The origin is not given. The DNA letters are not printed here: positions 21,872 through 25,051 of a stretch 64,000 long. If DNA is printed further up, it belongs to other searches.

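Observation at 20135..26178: Compact 4-gene operon combining pyruvyl-transferase-like, reductase-adenylase fusion, V4R/ATC-hydrolase-like and GMC flavoprotein genes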

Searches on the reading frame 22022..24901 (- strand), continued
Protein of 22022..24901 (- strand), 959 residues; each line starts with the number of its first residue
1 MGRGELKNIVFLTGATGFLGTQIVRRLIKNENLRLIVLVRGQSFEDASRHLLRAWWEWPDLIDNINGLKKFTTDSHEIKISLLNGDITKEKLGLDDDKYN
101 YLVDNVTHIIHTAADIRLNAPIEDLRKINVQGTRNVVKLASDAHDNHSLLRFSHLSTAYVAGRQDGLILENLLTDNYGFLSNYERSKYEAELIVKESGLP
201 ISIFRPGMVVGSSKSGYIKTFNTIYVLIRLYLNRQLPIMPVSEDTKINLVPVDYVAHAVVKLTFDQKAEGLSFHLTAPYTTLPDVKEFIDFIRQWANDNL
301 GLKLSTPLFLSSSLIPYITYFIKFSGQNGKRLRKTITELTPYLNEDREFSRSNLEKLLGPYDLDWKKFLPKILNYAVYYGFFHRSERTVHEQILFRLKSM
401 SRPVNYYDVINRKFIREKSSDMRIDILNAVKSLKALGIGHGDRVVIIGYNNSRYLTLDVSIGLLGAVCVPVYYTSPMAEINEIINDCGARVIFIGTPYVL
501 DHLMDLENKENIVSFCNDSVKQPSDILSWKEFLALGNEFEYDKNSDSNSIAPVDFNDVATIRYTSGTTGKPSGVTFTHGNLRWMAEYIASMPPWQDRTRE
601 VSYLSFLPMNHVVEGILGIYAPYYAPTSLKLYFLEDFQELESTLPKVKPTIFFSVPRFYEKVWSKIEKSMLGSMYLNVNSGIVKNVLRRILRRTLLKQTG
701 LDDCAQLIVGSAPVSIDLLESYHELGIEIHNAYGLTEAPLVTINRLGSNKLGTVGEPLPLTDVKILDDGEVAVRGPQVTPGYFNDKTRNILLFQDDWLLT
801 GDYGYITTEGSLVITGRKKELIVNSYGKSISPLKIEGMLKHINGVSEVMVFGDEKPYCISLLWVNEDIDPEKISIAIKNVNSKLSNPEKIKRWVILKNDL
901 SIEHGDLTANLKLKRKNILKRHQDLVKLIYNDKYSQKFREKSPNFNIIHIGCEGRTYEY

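Call 8: find_homologous_proteins(query=window:22022-24901:-, max_evalue=1e-20)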
Query window:22022-24901:- (959 aa): 1679 proteins with E <= 1e-20 among 8000 candidates; the best 120 are listed.
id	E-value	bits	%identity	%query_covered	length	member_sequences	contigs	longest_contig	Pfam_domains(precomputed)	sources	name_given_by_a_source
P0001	0.0e+0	2187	100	100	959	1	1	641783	PF04321.24,PF01073.26,PF00501.35,PF23562.3,PF07993.19,PF01370.28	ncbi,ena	-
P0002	0.0e+0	1958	90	100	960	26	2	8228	PF04321.24,PF01073.26,PF00501.35,PF23562.3,PF07993.19,PF01370.28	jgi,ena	-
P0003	0.0e+0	1915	88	99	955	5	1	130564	PF04321.24,PF01073.26,PF00501.35,PF23562.3,PF07993.19,PF01370.28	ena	-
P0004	0.0e+0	1757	80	100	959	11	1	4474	PF04321.24,PF01073.26,PF00501.35,PF23562.3,PF07993.19,PF01370.28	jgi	jgi:long-chain acyl-CoA synthetase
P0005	0.0e+0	1618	73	100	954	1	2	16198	PF04321.24,PF01073.26,PF00501.35,PF23562.3,PF07993.19,PF13460.13,PF01370.28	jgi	jgi:long-chain acyl-CoA synthetase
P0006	0.0e+0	1612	72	99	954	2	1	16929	PF04321.24,PF01073.26,PF00501.35,PF23562.3,PF07993.19,PF13460.13,PF01370.28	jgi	jgi:long-chain acyl-CoA synthetase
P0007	0.0e+0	1601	72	100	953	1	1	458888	PF04321.24,PF16363.12,PF01073.26,PF00501.35,PF23562.3,PF07993.19,PF13460.13,PF01370.28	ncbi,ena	-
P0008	0.0e+0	1599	73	99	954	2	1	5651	PF04321.24,PF01073.26,PF00501.35,PF23562.3,PF07993.19,PF13460.13,PF01370.28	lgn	-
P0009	0.0e+0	1582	71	100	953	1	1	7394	PF04321.24,PF01073.26,PF00501.35,PF23562.3,PF07993.19,PF13460.13,PF01370.28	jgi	jgi:long-chain acyl-CoA synthetase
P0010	0.0e+0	1563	71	99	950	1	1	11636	PF04321.24,PF16363.12,PF01073.26,PF00501.35,PF23562.3,PF07993.19,PF01370.28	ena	-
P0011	0.0e+0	1562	71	99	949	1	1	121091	PF04321.24,PF16363.12,PF01073.26,PF00501.35,PF23562.3,PF07993.19,PF01370.28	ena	-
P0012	0.0e+0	1557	71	99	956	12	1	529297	PF04321.24,PF01073.26,PF00501.35,PF23562.3,PF07993.19,PF13460.13,PF01370.28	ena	-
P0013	0.0e+0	1556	71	99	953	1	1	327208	PF04321.24,PF16363.12,PF01073.26,PF00501.35,PF23562.3,PF07993.19,PF01370.28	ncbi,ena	-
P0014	0.0e+0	1556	71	100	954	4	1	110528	PF04321.24,PF16363.12,PF01073.26,PF00501.35,PF23562.3,PF07993.19,PF01370.28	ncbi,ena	-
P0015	0.0e+0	1552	71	100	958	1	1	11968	PF04321.24,PF01073.26,PF00501.35,PF23562.3,PF07993.19,PF13460.13,PF01370.28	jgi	jgi:long-chain acyl-CoA synthetase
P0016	0.0e+0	1551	70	100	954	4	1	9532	PF04321.24,PF16363.12,PF01073.26,PF00501.35,PF23562.3,PF07993.19,PF01370.28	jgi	jgi:long-chain acyl-CoA synthetase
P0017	0.0e+0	1550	71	99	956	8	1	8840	PF04321.24,PF16363.12,PF01073.26,PF00501.35,PF23562.3,PF07993.19,PF13460.13,PF01370.28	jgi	-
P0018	0.0e+0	1548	70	99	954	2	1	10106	PF04321.24,PF16363.12,PF01073.26,PF00501.35,PF23562.3,PF07993.19,PF01370.28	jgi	jgi:long-chain acyl-CoA synthetase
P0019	0.0e+0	1540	69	99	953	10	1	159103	PF04321.24,PF16363.12,PF01073.26,PF00501.35,PF23562.3,PF07993.19,PF01370.28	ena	-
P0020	0.0e+0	1519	72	95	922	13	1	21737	PF01073.26,PF00501.35,PF23562.3,PF07993.19,PF01370.28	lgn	-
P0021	0.0e+0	1518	70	99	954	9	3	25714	PF04321.24,PF01073.26,PF00501.35,PF23562.3,PF07993.19,PF13460.13,PF01370.28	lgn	-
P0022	0.0e+0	1514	68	100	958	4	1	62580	PF16363.12,PF01073.26,PF00501.35,PF23562.3,PF07993.19,PF01370.28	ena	-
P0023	0.0e+0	1507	68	99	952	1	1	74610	PF04321.24,PF16363.12,PF01073.26,PF00501.35,PF23562.3,PF07993.19,PF13460.13,PF01370.28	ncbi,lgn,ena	-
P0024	0.0e+0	1487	68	99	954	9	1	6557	PF04321.24,PF01073.26,PF00501.35,PF23562.3,PF07993.19,PF01370.28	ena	-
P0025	0.0e+0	1452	66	99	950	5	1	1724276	PF04321.24,PF01073.26,PF00501.35,PF23562.3,PF07993.19,PF13460.13,PF01370.28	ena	-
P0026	0.0e+0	1450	68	96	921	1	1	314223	PF00501.35,PF23562.3,PF07993.19,PF01370.28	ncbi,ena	-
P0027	0.0e+0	1444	66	100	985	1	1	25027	PF04321.24,PF16363.12,PF01073.26,PF00501.35,PF23562.3,PF07993.19,PF13460.13,PF01370.28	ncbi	-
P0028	0.0e+0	1430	66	100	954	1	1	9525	PF04321.24,PF16363.12,PF01073.26,PF00501.35,PF23562.3,PF07993.19,PF01370.28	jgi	jgi:long-chain acyl-CoA synthetase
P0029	0.0e+0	1406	65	100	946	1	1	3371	PF04321.24,PF16363.12,PF01073.26,PF00501.35,PF23562.3,PF07993.19,PF13460.13,PF01370.28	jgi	jgi:long-chain acyl-CoA synthetase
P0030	0.0e+0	1399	65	100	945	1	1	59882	PF01073.26,PF00501.35,PF23562.3,PF07993.19,PF13460.13,PF01370.28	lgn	-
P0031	0.0e+0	1398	65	96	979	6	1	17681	PF04321.24,PF16363.12,PF01073.26,PF00501.35,PF23562.3,PF07993.19,PF01370.28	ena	-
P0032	0.0e+0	1393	64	100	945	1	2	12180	PF04321.24,PF16363.12,PF01073.26,PF00501.35,PF23562.3,PF07993.19,PF13460.13,PF01370.28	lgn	-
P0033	0.0e+0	1388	64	99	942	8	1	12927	PF04321.24,PF01073.26,PF00501.35,PF23562.3,PF07993.19,PF01370.28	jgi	jgi:long-chain acyl-CoA synthetase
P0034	0.0e+0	1388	65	99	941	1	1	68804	PF04321.24,PF01073.26,PF00501.35,PF23562.3,PF07993.19,PF01370.28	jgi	jgi:long-chain acyl-CoA synthetase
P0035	0.0e+0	1386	64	99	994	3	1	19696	PF04321.24,PF16363.12,PF01073.26,PF00501.35,PF23562.3,PF07993.19,PF01370.28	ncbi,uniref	ncbi:AMP-binding protein [Methanobacterium aggregans]|uniref:AMP-binding protein n=1 Tax=Methanobact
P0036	0.0e+0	1385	64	99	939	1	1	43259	PF16363.12,PF01073.26,PF00501.35,PF23562.3,PF07993.19,PF13460.13,PF01370.28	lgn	-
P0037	0.0e+0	1385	74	85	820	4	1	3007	PF00501.35,PF23562.3,PF07993.19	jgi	jgi:long-chain acyl-CoA synthetase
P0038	0.0e+0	1384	65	97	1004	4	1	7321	PF04321.24,PF01073.26,PF00501.35,PF23562.3,PF07993.19,PF01370.28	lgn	-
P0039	0.0e+0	1382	63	99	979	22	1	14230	PF04321.24,PF01073.26,PF00501.35,PF23562.3,PF07993.19,PF01370.28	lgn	-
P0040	0.0e+0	1381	62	99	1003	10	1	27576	PF04321.24,PF01073.26,PF00501.35,PF23562.3,PF07993.19,PF13460.13,PF01370.28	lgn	-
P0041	0.0e+0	1381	61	99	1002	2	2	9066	PF04321.24,PF01073.26,PF00501.35,PF23562.3,PF07993.19,PF01370.28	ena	-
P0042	0.0e+0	1378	64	96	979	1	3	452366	PF04321.24,PF01073.26,PF00501.35,PF23562.3,PF07993.19,PF01370.28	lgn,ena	-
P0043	0.0e+0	1376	63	99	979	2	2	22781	PF04321.24,PF16363.12,PF01073.26,PF00501.35,PF23562.3,PF07993.19,PF01370.28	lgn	-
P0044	0.0e+0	1347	64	99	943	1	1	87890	PF01073.26,PF00501.35,PF23562.3,PF07993.19,PF01370.28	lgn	-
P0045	0.0e+0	1344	62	97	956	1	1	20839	PF00501.35,PF23562.3,PF07993.19,PF01370.28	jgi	jgi:long-chain acyl-CoA synthetase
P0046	0.0e+0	1337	62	100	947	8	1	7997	PF04321.24,PF01073.26,PF00501.35,PF23562.3,PF07993.19,PF13460.13,PF01370.28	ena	-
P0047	0.0e+0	1273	60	100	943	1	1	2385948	PF04321.24,PF16363.12,PF01073.26,PF00501.35,PF23562.3,PF07993.19,PF01370.28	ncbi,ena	-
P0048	0.0e+0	1250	59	99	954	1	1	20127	PF04321.24,PF16363.12,PF02719.22,PF01073.26,PF00501.35,PF23562.3,PF07993.19,PF13460.13,PF01370.28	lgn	-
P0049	0.0e+0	1244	59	97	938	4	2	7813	PF04321.24,PF02719.22,PF01073.26,PF00501.35,PF23562.3,PF07993.19,PF13460.13,PF01370.28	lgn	-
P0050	0.0e+0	1236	71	78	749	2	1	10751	PF04321.24,PF16363.12,PF01073.26,PF00501.35,PF07993.19,PF13460.13,PF01370.28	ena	-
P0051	0.0e+0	1235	59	99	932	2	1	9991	PF08659.17,PF04321.24,PF16363.12,PF01073.26,PF00501.35,PF23562.3,PF07993.19,PF13460.13,PF01370.28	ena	-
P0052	0.0e+0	1223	57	100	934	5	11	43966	PF04321.24,PF01073.26,PF00501.35,PF23562.3,PF07993.19,PF13460.13,PF01370.28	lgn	-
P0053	0.0e+0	1222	60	96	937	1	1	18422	PF04321.24,PF16363.12,PF01073.26,PF00501.35,PF07993.19,PF13460.13,PF01370.28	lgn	-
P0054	0.0e+0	1218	58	99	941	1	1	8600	PF08659.17,PF16363.12,PF01073.26,PF00501.35,PF23562.3,PF07993.19,PF13460.13,PF01370.28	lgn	-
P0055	0.0e+0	1218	59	97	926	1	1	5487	PF04321.24,PF01073.26,PF00501.35,PF23562.3,PF07993.19,PF01370.28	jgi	-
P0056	0.0e+0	1217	57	99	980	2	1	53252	PF04321.24,PF16363.12,PF01073.26,PF00501.35,PF23562.3,PF07993.19,PF13460.13,PF01370.28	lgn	-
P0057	0.0e+0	1217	58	97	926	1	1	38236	PF04321.24,PF01073.26,PF00501.35,PF23562.3,PF07993.19,PF13460.13,PF01370.28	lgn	-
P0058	0.0e+0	1215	57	96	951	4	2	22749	PF04321.24,PF16363.12,PF01073.26,PF00501.35,PF23562.3,PF07993.19,PF13460.13,PF01370.28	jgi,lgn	-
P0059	0.0e+0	1215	59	97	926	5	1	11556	PF04321.24,PF01073.26,PF00501.35,PF23562.3,PF07993.19,PF13460.13,PF01370.28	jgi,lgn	-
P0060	0.0e+0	1214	58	98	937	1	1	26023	PF08659.17,PF16363.12,PF02719.22,PF01073.26,PF00501.35,PF23562.3,PF07993.19,PF13460.13,PF01370.28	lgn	-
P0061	0.0e+0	1211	57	99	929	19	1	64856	PF04321.24,PF16363.12,PF05368.20,PF01073.26,PF00501.35,PF23562.3,PF07993.19,PF01370.28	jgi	-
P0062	0.0e+0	1210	59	96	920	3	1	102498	PF16363.12,PF01073.26,PF00501.35,PF23562.3,PF07993.19,PF13460.13,PF01370.28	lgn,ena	-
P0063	0.0e+0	1209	59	96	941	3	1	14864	PF04321.24,PF16363.12,PF01073.26,PF00501.35,PF23562.3,PF07993.19,PF13460.13,PF01370.28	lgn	-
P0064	0.0e+0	1209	58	96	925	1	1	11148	PF04321.24,PF16363.12,PF01073.26,PF00501.35,PF23562.3,PF07993.19,PF13460.13,PF01370.28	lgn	-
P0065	0.0e+0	1208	58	97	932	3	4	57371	PF08659.17,PF04321.24,PF16363.12,PF01073.26,PF00501.35,PF23562.3,PF07993.19,PF01370.28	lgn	-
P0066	0.0e+0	1204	58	96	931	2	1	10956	PF04321.24,PF16363.12,PF01073.26,PF00501.35,PF23562.3,PF07993.19,PF01370.28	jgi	jgi:long-chain acyl-CoA synthetase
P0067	0.0e+0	1201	56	99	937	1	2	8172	PF16363.12,PF01073.26,PF00501.35,PF23562.3,PF07993.19,PF13460.13,PF01370.28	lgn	-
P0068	0.0e+0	1201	57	97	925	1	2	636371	PF04321.24,PF16363.12,PF01073.26,PF00501.35,PF23562.3,PF07993.19,PF01370.28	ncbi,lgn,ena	-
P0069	0.0e+0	1201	57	98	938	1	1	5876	PF08659.17,PF04321.24,PF16363.12,PF01073.26,PF00501.35,PF23562.3,PF07993.19,PF01370.28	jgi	jgi:long-chain acyl-CoA synthetase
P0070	0.0e+0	1198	58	96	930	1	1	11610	PF04321.24,PF16363.12,PF01073.26,PF00501.35,PF23562.3,PF07993.19,PF01370.28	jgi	jgi:long-chain acyl-CoA synthetase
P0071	0.0e+0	1198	58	96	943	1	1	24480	PF04321.24,PF16363.12,PF02719.22,PF01073.26,PF00501.35,PF23562.3,PF07993.19,PF13460.13,PF01370.28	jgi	jgi:long-chain acyl-CoA synthetase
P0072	0.0e+0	1196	56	99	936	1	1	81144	PF04321.24,PF01073.26,PF00501.35,PF23562.3,PF07993.19,PF13460.13,PF01370.28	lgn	-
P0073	0.0e+0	1196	59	96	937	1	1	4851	PF08659.17,PF04321.24,PF16363.12,PF02719.22,PF01073.26,PF00501.35,PF23562.3,PF07993.19,PF13460.13,PF01370.28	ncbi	-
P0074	0.0e+0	1196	57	99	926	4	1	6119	PF04321.24,PF01073.26,PF00501.35,PF23562.3,PF07993.19,PF13460.13,PF01370.28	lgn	-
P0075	0.0e+0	1195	58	97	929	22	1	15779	PF08659.17,PF04321.24,PF16363.12,PF01073.26,PF00501.35,PF23562.3,PF07993.19,PF13460.13,PF01370.28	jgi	-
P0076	0.0e+0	1195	57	99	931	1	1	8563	PF04321.24,PF01073.26,PF00501.35,PF23562.3,PF07993.19,PF01370.28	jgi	jgi:long-chain acyl-CoA synthetase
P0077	0.0e+0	1193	58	96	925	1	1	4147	PF04321.24,PF01073.26,PF00501.35,PF23562.3,PF07993.19,PF01370.28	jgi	jgi:long-chain acyl-CoA synthetase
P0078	0.0e+0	1192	56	99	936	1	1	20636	PF04321.24,PF16363.12,PF02719.22,PF01073.26,PF00501.35,PF23562.3,PF07993.19,PF13460.13,PF01370.28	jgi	-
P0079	0.0e+0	1192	59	96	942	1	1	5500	PF04321.24,PF16363.12,PF02719.22,PF01073.26,PF00501.35,PF23562.3,PF07993.19,PF13460.13,PF01370.28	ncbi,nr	ncbi:MAG: AMP-binding protein [Methanobacterium sp.]|nr:AMP-binding protein [Methanobacterium sp.]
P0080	0.0e+0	1191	57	99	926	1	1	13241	PF04321.24,PF16363.12,PF01073.26,PF00501.35,PF23562.3,PF07993.19,PF13460.13,PF01370.28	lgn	-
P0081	0.0e+0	1191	58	96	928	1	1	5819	PF04321.24,PF01073.26,PF00501.35,PF23562.3,PF07993.19,PF01370.28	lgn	-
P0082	0.0e+0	1190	58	96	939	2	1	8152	PF04321.24,PF16363.12,PF01073.26,PF00501.35,PF23562.3,PF07993.19,PF13460.13,PF01370.28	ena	-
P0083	0.0e+0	1187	58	96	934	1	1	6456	PF16363.12,PF02719.22,PF01073.26,PF00501.35,PF23562.3,PF07993.19,PF01370.28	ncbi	-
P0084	0.0e+0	1187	56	99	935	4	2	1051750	PF04321.24,PF16363.12,PF01073.26,PF00501.35,PF23562.3,PF07993.19,PF13460.13,PF01370.28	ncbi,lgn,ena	-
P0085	0.0e+0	1186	57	97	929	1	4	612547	PF04321.24,PF16363.12,PF01073.26,PF00501.35,PF23562.3,PF07993.19,PF01370.28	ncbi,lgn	ncbi:MAG: hypothetical protein Kow0019_06930 [Methanobacteriaceae archaeon]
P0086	0.0e+0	1186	55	99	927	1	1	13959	PF04321.24,PF16363.12,PF01073.26,PF00501.35,PF23562.3,PF07993.19,PF13460.13,PF01370.28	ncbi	-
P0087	0.0e+0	1186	55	99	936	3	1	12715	PF04321.24,PF01073.26,PF00501.35,PF23562.3,PF07993.19,PF01370.28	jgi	-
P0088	0.0e+0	1185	57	96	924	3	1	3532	PF04321.24,PF16363.12,PF02719.22,PF01073.26,PF00501.35,PF23562.3,PF07993.19,PF01370.28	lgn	-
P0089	0.0e+0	1185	57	99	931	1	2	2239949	PF04321.24,PF16363.12,PF01073.26,PF00501.35,PF23562.3,PF07993.19,PF13460.13,PF01370.28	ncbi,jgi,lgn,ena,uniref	ncbi:AMP-binding protein [Methanobacterium sp. ACI-7]|uniref:AMP-binding protein n=1 Tax=unclassifie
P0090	0.0e+0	1182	57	97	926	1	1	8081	PF08659.17,PF04321.24,PF16363.12,PF02719.22,PF01073.26,PF00501.35,PF23562.3,PF07993.19,PF13460.13,PF01370.28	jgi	jgi:long-chain acyl-CoA synthetase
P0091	0.0e+0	1182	55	97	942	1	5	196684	PF08659.17,PF04321.24,PF16363.12,PF01073.26,PF00501.35,PF23562.3,PF07993.19,PF13460.13,PF01370.28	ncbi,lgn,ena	-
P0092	0.0e+0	1181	56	99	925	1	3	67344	PF04321.24,PF01073.26,PF00501.35,PF23562.3,PF07993.19,PF01370.28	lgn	-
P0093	0.0e+0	1180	55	99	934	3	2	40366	PF04321.24,PF16363.12,PF02719.22,PF01073.26,PF00501.35,PF23562.3,PF07993.19,PF13460.13,PF01370.28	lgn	-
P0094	0.0e+0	1180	55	99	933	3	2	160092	PF04321.24,PF16363.12,PF01073.26,PF00501.35,PF23562.3,PF07993.19,PF13460.13,PF01370.28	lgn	-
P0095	0.0e+0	1179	57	97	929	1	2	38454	PF04321.24,PF16363.12,PF01073.26,PF00501.35,PF23562.3,PF07993.19,PF01370.28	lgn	-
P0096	0.0e+0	1178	56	99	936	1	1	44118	PF08659.17,PF16363.12,PF01073.26,PF00501.35,PF23562.3,PF07993.19,PF13460.13,PF01370.28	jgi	jgi:long-chain acyl-CoA synthetase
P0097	0.0e+0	1177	56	99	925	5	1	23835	PF04321.24,PF16363.12,PF01073.26,PF00501.35,PF23562.3,PF07993.19,PF01370.28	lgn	-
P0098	0.0e+0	1175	56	96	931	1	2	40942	PF08659.17,PF04321.24,PF16363.12,PF02719.22,PF01073.26,PF00501.35,PF23562.3,PF07993.19,PF13460.13,PF01370.28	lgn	-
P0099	0.0e+0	1175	56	98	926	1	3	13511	PF08659.17,PF04321.24,PF16363.12,PF02719.22,PF01073.26,PF00501.35,PF23562.3,PF07993.19,PF13460.13,PF01370.28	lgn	-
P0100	0.0e+0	1174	62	86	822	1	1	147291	PF00501.35,PF07993.19,PF13460.13,PF01370.28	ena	-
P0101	0.0e+0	1174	57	96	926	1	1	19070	PF08659.17,PF04321.24,PF16363.12,PF02719.22,PF01073.26,PF00501.35,PF23562.3,PF07993.19,PF01370.28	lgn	-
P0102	0.0e+0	1173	57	96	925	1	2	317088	PF04321.24,PF01073.26,PF00501.35,PF23562.3,PF07993.19,PF13460.13,PF01370.28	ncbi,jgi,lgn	-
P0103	0.0e+0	1173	55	99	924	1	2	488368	PF04321.24,PF16363.12,PF01073.26,PF00501.35,PF23562.3,PF07993.19,PF01370.28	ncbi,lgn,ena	-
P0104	0.0e+0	1173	55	96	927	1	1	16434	PF04321.24,PF16363.12,PF01073.26,PF00501.35,PF23562.3,PF07993.19,PF01370.28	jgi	jgi:long-chain acyl-CoA synthetase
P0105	0.0e+0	1173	56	99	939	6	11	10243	PF08659.17,PF16363.12,PF01073.26,PF00501.35,PF23562.3,PF07993.19,PF13460.13,PF01370.28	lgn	-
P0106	0.0e+0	1173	55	96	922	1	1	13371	PF04321.24,PF16363.12,PF01073.26,PF00501.35,PF23562.3,PF07993.19,PF13460.13,PF01370.28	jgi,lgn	-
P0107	0.0e+0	1172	55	96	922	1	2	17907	PF04321.24,PF16363.12,PF01073.26,PF00501.35,PF23562.3,PF07993.19,PF01370.28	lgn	-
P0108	0.0e+0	1172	55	99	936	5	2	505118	PF04321.24,PF01073.26,PF00501.35,PF23562.3,PF07993.19,PF13460.13,PF01370.28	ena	-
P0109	0.0e+0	1171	57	96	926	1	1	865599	PF04321.24,PF16363.12,PF01073.26,PF00501.35,PF23562.3,PF07993.19,PF13460.13,PF01370.28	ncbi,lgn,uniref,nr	ncbi:MAG: AMP-binding protein [Methanobacterium sp.]|uniref:AMP-binding protein n=1 Tax=Methanobacte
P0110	0.0e+0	1170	56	99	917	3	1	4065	PF04321.24,PF16363.12,PF02719.22,PF01073.26,PF00501.35,PF23562.3,PF07993.19,PF13460.13,PF01370.28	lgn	-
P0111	0.0e+0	1169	57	96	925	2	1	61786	PF04321.24,PF01073.26,PF00501.35,PF23562.3,PF07993.19,PF13460.13,PF01370.28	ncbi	ncbi:MAG: AMP-binding protein [Methanobacterium sp.]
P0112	0.0e+0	1169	57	96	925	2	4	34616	PF04321.24,PF16363.12,PF01073.26,PF00501.35,PF23562.3,PF07993.19,PF13460.13,PF01370.28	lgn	-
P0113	0.0e+0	1169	55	99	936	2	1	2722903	PF04321.24,PF16363.12,PF02719.22,PF01073.26,PF00501.35,PF23562.3,PF07993.19,PF13460.13,PF01370.28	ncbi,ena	-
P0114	0.0e+0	1168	56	97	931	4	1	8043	PF04321.24,PF16363.12,PF01073.26,PF00501.35,PF23562.3,PF07993.19,PF13460.13,PF01370.28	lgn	-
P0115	0.0e+0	1168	56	98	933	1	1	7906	PF16363.12,PF02719.22,PF01073.26,PF00501.35,PF23562.3,PF07993.19,PF01370.28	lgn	-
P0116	0.0e+0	1167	55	97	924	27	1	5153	PF04321.24,PF16363.12,PF01073.26,PF00501.35,PF23562.3,PF07993.19,PF13460.13,PF01370.28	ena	-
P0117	0.0e+0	1166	55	97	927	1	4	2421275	PF04321.24,PF16363.12,PF01073.26,PF00501.35,PF23562.3,PF07993.19,PF01370.28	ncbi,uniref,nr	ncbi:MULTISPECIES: AMP-binding protein [Methanobacterium]|uniref:AMP-binding protein n=1 Tax=Methano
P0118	0.0e+0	1166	56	99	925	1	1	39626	PF04321.24,PF16363.12,PF02719.22,PF01073.26,PF00501.35,PF23562.3,PF07993.19,PF01370.28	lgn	-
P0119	0.0e+0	1166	55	96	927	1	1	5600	PF04321.24,PF16363.12,PF01073.26,PF00501.35,PF23562.3,PF07993.19,PF01370.28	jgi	jgi:long-chain acyl-CoA synthetase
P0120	0.0e+0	1166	57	97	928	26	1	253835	PF04321.24,PF16363.12,PF01073.26,PF00501.35,PF23562.3,PF07993.19,PF13460.13,PF01370.28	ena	-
